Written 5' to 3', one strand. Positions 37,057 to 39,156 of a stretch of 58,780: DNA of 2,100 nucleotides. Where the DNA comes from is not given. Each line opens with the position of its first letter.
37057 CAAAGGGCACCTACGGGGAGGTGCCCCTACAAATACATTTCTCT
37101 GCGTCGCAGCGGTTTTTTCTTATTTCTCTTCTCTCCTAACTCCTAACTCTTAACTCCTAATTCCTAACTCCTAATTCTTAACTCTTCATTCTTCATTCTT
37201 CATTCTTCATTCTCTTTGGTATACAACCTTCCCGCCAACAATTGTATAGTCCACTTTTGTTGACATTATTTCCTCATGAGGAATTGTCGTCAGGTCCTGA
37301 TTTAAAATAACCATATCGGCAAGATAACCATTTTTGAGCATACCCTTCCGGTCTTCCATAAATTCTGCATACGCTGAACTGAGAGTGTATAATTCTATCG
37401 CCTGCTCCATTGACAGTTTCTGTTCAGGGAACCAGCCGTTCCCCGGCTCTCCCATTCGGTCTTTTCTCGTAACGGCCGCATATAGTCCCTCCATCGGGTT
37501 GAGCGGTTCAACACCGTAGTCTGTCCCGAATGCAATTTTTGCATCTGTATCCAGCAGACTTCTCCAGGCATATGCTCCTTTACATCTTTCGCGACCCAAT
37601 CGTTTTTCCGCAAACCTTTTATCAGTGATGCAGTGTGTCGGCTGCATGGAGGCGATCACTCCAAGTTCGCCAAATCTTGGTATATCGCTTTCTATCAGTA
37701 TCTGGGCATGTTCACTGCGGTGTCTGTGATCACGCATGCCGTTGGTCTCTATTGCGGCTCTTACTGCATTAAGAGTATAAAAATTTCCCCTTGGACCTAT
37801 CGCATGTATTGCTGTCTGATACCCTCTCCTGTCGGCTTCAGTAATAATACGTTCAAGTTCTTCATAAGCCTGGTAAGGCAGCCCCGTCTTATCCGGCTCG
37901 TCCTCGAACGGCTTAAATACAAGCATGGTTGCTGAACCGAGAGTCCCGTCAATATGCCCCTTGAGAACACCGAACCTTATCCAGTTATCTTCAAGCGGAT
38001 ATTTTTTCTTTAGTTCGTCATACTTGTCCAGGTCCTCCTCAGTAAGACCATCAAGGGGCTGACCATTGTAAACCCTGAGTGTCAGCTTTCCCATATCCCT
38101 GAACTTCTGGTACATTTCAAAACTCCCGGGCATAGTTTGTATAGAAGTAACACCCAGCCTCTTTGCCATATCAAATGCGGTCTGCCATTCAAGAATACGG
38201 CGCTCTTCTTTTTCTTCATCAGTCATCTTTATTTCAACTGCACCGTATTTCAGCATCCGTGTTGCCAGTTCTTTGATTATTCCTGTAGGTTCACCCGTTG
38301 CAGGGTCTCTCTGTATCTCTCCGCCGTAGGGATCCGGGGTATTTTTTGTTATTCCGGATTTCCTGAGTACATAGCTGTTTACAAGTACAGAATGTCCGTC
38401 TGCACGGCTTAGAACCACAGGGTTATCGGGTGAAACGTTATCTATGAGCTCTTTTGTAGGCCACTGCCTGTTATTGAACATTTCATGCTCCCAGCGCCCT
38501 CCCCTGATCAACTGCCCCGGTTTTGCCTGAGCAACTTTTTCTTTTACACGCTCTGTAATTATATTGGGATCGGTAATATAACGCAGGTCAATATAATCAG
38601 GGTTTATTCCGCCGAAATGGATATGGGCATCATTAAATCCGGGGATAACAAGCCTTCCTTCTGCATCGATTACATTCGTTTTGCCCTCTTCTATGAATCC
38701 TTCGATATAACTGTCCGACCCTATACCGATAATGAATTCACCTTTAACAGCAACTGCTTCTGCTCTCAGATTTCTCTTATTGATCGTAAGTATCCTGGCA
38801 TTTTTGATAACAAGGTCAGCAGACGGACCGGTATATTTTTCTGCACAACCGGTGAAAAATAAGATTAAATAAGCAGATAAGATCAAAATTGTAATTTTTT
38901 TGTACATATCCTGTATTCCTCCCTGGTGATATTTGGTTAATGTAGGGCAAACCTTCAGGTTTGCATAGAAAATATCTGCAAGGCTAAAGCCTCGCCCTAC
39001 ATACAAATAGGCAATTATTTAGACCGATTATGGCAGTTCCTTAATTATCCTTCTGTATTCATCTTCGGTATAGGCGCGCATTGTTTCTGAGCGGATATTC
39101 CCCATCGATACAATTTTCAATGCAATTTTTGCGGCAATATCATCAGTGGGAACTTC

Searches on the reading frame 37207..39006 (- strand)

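Call 86: search_protein_families(library=pfam, proteins=[window:37207-39006:-], max_evalue=0.00001)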
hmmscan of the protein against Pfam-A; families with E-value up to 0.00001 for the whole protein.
window:37207-39006:- (599 aa): 2 families
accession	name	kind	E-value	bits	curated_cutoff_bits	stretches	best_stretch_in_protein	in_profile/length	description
PF07969.17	Amidohydro_3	-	9.3e-107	358.8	29.7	1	112-596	2-472/472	Amidohydrolase family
PF01979.26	Amidohydro_1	-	6.3e-17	62.3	25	1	381-595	134-345/345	Amidohydrolase family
